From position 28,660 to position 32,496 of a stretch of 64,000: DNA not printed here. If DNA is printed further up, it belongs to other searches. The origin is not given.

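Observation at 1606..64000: A ~62-kb super-locus that looks built for a sulfated, rhamnose-rich polysaccharide, without an obvious canonical lyase set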

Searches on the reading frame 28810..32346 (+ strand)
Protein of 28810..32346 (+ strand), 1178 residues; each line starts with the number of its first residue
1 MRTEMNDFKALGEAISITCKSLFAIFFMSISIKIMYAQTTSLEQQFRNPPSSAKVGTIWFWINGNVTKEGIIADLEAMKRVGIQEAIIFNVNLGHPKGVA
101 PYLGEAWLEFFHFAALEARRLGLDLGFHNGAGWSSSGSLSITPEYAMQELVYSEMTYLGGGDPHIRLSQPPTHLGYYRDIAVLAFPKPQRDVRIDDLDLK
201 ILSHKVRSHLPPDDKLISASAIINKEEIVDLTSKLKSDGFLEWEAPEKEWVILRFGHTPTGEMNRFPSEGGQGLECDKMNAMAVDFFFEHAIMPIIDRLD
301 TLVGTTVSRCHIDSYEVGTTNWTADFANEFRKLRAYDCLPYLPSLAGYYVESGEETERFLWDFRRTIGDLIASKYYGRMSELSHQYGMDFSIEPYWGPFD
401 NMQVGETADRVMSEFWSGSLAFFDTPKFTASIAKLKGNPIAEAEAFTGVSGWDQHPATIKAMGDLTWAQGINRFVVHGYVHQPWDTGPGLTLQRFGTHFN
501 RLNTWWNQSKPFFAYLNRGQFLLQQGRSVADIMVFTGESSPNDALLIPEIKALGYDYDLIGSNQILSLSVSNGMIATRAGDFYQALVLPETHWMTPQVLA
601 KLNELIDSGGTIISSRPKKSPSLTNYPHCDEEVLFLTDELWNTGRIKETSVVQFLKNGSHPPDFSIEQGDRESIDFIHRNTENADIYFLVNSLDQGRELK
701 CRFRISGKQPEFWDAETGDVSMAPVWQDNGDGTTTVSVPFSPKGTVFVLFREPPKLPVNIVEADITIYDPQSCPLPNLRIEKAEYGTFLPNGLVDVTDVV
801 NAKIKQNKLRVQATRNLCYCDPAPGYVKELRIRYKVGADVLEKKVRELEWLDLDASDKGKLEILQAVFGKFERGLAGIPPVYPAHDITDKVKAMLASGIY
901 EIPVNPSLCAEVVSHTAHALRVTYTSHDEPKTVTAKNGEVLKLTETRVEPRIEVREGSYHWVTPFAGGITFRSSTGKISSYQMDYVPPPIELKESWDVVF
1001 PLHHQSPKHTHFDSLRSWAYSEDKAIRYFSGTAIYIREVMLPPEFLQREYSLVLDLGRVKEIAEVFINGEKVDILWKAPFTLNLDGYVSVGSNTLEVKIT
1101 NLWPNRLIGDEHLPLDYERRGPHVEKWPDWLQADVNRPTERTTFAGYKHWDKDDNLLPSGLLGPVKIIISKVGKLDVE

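Call 6: search_protein_families(library=pfam, proteins=[window:28810-32346:+], max_evalue=0.001)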
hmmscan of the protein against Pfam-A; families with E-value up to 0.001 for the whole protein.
window:28810-32346:+ (1178 aa): 3 families
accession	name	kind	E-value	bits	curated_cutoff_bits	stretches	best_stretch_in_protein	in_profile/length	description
PF17132.9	Glyco_hydro_106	-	1e-172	576.8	29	1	48-721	2-737/743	alpha-L-rhamnosidase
PF02837.24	Glyco_hydro_2_N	-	2.9e-06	27.7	28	1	991-1111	27-145/169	Glycosyl hydrolases family 2, sugar binding domain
PF11875.14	DnaJ-like_C11_C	-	2.1e-05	24.8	27.1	1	780-850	43-128/132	DnaJ-like protein C11, C-terminal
